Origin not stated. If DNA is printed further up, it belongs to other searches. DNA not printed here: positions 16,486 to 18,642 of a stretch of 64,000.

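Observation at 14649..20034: Operon of membrane protein, B12-binding-domain protein and AsnB homologue with Cys1 replaced by Gly, downstream of an opine-dehydrogenase-family gene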

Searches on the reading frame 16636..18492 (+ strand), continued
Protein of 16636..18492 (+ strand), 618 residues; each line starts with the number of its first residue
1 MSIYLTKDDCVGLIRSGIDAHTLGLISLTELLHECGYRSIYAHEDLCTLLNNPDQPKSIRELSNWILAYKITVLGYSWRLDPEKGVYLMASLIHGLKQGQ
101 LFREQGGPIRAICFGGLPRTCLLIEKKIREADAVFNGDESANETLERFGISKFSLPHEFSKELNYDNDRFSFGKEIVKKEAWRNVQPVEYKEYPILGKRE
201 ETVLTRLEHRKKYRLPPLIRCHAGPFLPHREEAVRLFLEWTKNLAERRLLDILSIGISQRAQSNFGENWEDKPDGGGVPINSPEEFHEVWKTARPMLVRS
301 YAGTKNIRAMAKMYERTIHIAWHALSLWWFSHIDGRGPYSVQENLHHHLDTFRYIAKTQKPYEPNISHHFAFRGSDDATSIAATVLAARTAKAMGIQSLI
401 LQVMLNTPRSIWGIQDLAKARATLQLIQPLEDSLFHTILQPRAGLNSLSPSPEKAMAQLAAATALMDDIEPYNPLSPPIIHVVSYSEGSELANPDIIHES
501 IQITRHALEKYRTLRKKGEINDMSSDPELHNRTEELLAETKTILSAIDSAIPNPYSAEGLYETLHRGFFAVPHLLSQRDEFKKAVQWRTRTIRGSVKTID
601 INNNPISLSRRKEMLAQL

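Call 23: search_protein_families(library=pfam, proteins=[L077:7867-8859:+, L045:18688-19416:+, L078:2353-3432:+, L004:11835-12905:+, L004:12913-15651:+, L060:11904-12965:+, L060:12989-14047:+, L060:7506-8807:+, L045:8811-9839:+, L001:13362-13934:+], max_evalue=0.001)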
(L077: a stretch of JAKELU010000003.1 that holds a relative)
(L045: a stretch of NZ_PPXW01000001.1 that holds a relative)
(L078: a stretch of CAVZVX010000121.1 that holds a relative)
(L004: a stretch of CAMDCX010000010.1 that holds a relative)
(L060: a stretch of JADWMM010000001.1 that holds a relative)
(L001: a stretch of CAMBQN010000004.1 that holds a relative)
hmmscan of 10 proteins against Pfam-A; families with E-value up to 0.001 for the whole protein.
L077:7867-8859:+ (330 aa): 6 families
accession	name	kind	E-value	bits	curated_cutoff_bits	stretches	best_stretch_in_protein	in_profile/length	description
PF07478.18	Dala_Dala_lig_C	-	2.5e-44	151.7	24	1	116-315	1-203/204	D-ala D-ala ligase C-terminus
PF13535.11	ATP-grasp_4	-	5.7e-08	33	27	1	142-286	2-151/160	ATP-grasp domain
PF02655.19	ATP-grasp_3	-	3.8e-07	30.8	23.2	1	117-285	11-155/160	ATP-grasp domain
PF03133.20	TTL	-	8e-05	22.4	20.1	1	229-294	200-266/292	Tubulin-tyrosine ligase family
PF02222.28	ATP-grasp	-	0.00032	20.8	27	0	117-203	3-89/179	ATP-grasp domain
PF14397.11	ATPgrasp_ST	-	0.00032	20.4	31.4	1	247-291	216-260/278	Sugar-transfer associated ATP-grasp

L045:18688-19416:+ (242 aa): 10 families
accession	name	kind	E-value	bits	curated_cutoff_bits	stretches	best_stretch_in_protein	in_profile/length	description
PF00005.33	ABC_tran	-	1.4e-38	133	25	1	17-165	1-137/137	ABC transporter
PF13304.12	AAA_21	-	1.4e-14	55.4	27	2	123-196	224-300/304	AAA domain, putative AbiEii toxin, Type IV TA system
PF02463.25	SMC_N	-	3.9e-14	53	40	1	28-206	25-208/220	RecF/RecN/SMC N terminal domain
PF00931.28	NB-ARC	-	4.5e-05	23.3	23.5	1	24-232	15-173/248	NB-ARC domain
PF13555.12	AAA_29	-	5.6e-05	23.2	27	1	22-55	17-50/61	P-loop containing region of AAA domain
PF09818.15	ABC_ATPase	-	0.00015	21.4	23.2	0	157-219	178-256/283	P-loop domain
PF13191.12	AAA_16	-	0.0002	22.4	32.6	1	26-56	23-52/167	AAA ATPase domain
PF13476.12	AAA_23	-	0.0004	21.5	27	0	5-50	5-42/201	AAA domain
PF16565.11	MIT_C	-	0.0005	20.4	25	1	170-235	61-125/142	Phospholipase D-like domain at C-terminus of MIT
PF20703.3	nSTAND1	-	0.00089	19.4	27.1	0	5-46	11-52/379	Novel STAND NTPase 1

L078:2353-3432:+ (359 aa): 3 families
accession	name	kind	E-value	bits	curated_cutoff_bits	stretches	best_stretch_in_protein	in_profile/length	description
PF00924.24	MS_channel_2nd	-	3.2e-17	62.8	20.2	1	190-257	1-68/68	Mechanosensitive ion channel, beta-domain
PF21082.3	MS_channel_3rd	-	1.3e-12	48.4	21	1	263-348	1-88/88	Mechanosensitive ion channel MscS, C-terminal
PF21088.3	MS_channel_1st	-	1.1e-08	35.3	23.1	1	149-189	2-42/42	Mechanosensitive ion channel, transmembrane helices 2/3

L004:11835-12905:+ (356 aa): 3 families
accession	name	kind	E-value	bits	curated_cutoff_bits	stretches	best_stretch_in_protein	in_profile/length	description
PF21082.3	MS_channel_3rd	-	1.4e-18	67.5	21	1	267-346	5-88/88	Mechanosensitive ion channel MscS, C-terminal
PF00924.24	MS_channel_2nd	-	3e-16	59.7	20.2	1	189-255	2-67/68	Mechanosensitive ion channel, beta-domain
PF21088.3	MS_channel_1st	-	1.3e-07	31.9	23.1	1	146-187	1-42/42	Mechanosensitive ion channel, transmembrane helices 2/3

L004:12913-15651:+ (912 aa): 6 families
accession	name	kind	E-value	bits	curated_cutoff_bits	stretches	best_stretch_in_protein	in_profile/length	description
PF00122.25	E1-E2_ATPase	-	2.5e-51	174.2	28.1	1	117-309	2-181/181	E1-E2 ATPase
PF00689.26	Cation_ATPase_C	-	8.3e-45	153.1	27.3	1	724-895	2-174/175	Cation transporting ATPase, C-terminus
PF13246.12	Cation_ATPase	-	5.8e-23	81.2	21.7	1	389-476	1-90/91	Cation transport ATPase (P-type)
PF00690.31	Cation_ATPase_N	-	1.3e-18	66.8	20.4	1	9-76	1-68/69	Cation transporter/ATPase, N-terminus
PF00702.32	Hydrolase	-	6.9e-18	66.2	26.4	1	498-653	65-191/191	haloacid dehalogenase-like hydrolase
PF08282.18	Hydrolase_3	-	5.4e-05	23.5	20.9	0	625-680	195-249/255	haloacid dehalogenase-like hydrolase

L060:11904-12965:+ (353 aa): 1 family
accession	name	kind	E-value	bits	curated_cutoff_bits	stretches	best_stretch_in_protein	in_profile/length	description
PF01041.23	DegT_DnrJ_EryC1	-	0.00034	20.4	19.8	0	236-349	231-359/360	DegT/DnrJ/EryC1/StrS aminotransferase family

L060:12989-14047:+ (352 aa): 3 families
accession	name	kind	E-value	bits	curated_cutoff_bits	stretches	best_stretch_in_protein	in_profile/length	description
PF13480.13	Acetyltransf_6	-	8.1e-15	55.7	22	1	165-292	2-137/143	Acetyltransferase (GNAT) domain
PF02388.22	FemAB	-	1.7e-12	47.4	24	2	148-221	156-225/406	FemAB family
PF04339.18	FemAB_like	-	1.8e-05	24.5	27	1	108-291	123-313/369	Peptidogalycan biosysnthesis/recognition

L060:7506-8807:+ (433 aa): 6 families
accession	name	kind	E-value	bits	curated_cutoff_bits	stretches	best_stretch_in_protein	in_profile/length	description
PF07478.18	Dala_Dala_lig_C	-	1.7e-08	34.6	24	1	136-282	27-172/204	D-ala D-ala ligase C-terminus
PF02786.22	CPSase_L_D2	-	3.1e-08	33.8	19.8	1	112-304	2-196/211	Carbamoyl-phosphate synthase L chain, ATP binding domain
PF13535.11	ATP-grasp_4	-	6.9e-06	26.2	27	1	145-288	2-155/160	ATP-grasp domain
PF21360.3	PylC-like_N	-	4.8e-05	23.9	27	1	14-86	4-79/96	PylC-like, N-terminal domain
PF14397.11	ATPgrasp_ST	-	0.00013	21.7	31.4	1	100-210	10-120/278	Sugar-transfer associated ATP-grasp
PF02655.19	ATP-grasp_3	-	0.00074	20.1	23.2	0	111-189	3-77/160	ATP-grasp domain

L045:8811-9839:+ (342 aa): 2 families
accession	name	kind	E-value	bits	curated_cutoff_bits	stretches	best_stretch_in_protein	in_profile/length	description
PF09136.16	Glucodextran_B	-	2.2e-09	37.5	27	1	2-49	35-82/83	Glucodextranase, domain B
PF24156.1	DUF7407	-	4.5e-05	24.1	28.2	0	62-83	36-57/74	Domain of unknown function (DUF7407)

L001:13362-13934:+ (190 aa): 0 families

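Call 30: search_solved_structures(query=A1, max_evalue=10, show_alignments=4)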
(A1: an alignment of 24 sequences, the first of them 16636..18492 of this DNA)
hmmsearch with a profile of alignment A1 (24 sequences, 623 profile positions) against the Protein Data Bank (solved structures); distinct sequences matched with E-value up to 10: 1.
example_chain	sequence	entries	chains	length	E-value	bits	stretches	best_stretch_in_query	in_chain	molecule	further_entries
3nv9_A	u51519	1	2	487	0.19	12.9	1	110-202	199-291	Malic enzyme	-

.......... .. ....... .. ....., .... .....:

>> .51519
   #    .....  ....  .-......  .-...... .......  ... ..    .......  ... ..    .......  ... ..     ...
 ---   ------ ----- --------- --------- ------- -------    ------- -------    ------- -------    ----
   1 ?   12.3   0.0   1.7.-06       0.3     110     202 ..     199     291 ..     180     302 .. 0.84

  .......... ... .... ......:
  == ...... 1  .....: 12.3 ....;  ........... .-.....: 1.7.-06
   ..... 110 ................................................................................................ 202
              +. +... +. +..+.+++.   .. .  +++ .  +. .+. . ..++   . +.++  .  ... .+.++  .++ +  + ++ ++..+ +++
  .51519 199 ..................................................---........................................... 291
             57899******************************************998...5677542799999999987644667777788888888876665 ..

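Call 36: search_protein_families(library=pfam, alignment_id=A2, max_evalue=0.00001)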
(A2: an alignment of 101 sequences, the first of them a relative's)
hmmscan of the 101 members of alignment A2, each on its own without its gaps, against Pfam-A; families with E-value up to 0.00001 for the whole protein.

A. member 1, L001:7640-8128:+ (162 aa): 0 families

B. families by the number of members that match (of 101 scanned): 101 families (the first 25 are shown)
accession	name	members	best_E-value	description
PF07478.18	Dala_Dala_lig_C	10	9.8e-46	D-ala D-ala ligase C-terminus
PF13535.11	ATP-grasp_4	4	3.3e-09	ATP-grasp domain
PF20092.4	DUF6483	3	1.3e-40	Family of unknown function (DUF6483)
PF00534.26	Glycos_transf_1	3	6.7e-33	Glycosyl transferases group 1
PF13692.12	Glyco_trans_1_4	3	4.2e-29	Glycosyl transferases group 1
PF21082.3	MS_channel_3rd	3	4.7e-21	Mechanosensitive ion channel MscS, C-terminal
PF00924.24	MS_channel_2nd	3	7.6e-18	Mechanosensitive ion channel, beta-domain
PF02655.19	ATP-grasp_3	3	1e-08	ATP-grasp domain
PF21088.3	MS_channel_1st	3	1.3e-07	Mechanosensitive ion channel, transmembrane helices 2/3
PF04960.20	Glutaminase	2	5.4e-103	Glutaminase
PF00884.28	Sulfatase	2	5.3e-62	Sulfatase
PF00072.30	Response_reg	2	3.5e-56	Response regulator receiver domain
PF19289.4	PmbA_TldD_3rd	2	2e-50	PmbA/TldA metallopeptidase C-terminal domain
PF04072.20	LCM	2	1.4e-35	Leucine carboxyl methyltransferase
PF04199.19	Cyclase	2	6.1e-29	Putative cyclase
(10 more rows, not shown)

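Call 50: find_encoding_contigs(protein=P0061, flank=8000, max_places=2)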
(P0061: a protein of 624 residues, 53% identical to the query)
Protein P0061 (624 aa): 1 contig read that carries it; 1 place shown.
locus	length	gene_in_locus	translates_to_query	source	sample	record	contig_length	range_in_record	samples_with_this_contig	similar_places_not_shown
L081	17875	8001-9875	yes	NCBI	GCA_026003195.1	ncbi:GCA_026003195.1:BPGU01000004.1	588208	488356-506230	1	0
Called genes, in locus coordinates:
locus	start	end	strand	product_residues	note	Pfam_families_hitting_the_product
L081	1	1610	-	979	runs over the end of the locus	PF16216:GxGYxYP_N, PF20957:GxGYxYP_N_2nd, PF20958:GxGYxYP_N_3rd, PF14323:GxGYxYP_C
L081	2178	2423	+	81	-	-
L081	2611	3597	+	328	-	PF01312:Bac_export_2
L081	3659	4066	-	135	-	PF08332:CaMKII_AD, PF13474:SnoaL_3, PF14534:DUF4440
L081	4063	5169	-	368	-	PF01264:Chorismate_synt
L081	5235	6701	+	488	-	PF00180:Iso_dh, PF18324:Isocitrate_DH_C_bact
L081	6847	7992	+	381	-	PF01210:NAD_Gly3P_dh_N, PF02558:ApbA, PF03446:NAD_binding_2 (weak), PF03807:F420_oxidored (faint), PF02317:Octopine_DH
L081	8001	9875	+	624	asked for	-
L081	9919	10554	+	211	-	PF04199:Cyclase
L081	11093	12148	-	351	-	PF01087:GalP_UDP_transf, PF16285:DUF4931_N, PF16268:DUF4921, PF02744:GalP_UDP_tr_C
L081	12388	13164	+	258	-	PF01026:TatD_DNase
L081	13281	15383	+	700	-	PF22745:Nlig-Ia, PF01653:DNA_ligase_aden, PF03120:OB_DNA_ligase, PF03119:DNA_ligase_ZBD, PF12826:HHH_2, PF14520:HHH_5, PF00633:HHH (weak), PF00533:BRCT, +1 more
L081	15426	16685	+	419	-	-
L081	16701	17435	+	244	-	PF03737:RraA-like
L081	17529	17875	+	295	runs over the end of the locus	PF01488:Shikimate_DH (faint), PF03446:NAD_binding_2, PF03807:F420_oxidored (weak), PF14833:NAD_binding_11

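Call 51: find_encoding_contigs(protein=P0052, flank=8000, max_places=2)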
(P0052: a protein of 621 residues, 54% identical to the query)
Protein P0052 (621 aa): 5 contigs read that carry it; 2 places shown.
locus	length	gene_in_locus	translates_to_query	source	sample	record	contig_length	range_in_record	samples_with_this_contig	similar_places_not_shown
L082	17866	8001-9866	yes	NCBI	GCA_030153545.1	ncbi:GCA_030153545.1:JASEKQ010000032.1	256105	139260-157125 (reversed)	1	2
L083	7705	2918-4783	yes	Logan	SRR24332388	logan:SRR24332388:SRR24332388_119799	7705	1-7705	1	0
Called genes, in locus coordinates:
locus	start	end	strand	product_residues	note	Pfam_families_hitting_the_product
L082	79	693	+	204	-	-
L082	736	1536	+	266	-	PF06439:3keto-disac_hyd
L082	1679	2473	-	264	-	PF07963:N_methyl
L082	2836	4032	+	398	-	PF05448:AXE1 (faint), PF00326:Peptidase_S9 (faint), PF22244:GCE_fung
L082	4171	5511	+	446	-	PF00999:Na_H_Exchanger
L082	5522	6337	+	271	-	PF01925:TauE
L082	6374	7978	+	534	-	PF00359:PTS_EIIA_2, PF01210:NAD_Gly3P_dh_N (weak), PF02558:ApbA, PF03446:NAD_binding_2 (weak), PF02317:Octopine_DH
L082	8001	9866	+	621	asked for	-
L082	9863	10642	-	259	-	PF04079:SMC_ScpB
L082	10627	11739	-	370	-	PF01784:DUF34_NIF3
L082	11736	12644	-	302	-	PF01063:Aminotran_4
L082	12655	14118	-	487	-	PF04715:, PF00425:Chorismate_bind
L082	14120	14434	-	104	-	PF20114:DUF6504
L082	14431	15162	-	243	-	PF01791:DeoC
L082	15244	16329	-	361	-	PF13207:AAA_17 (weak)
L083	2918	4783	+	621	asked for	-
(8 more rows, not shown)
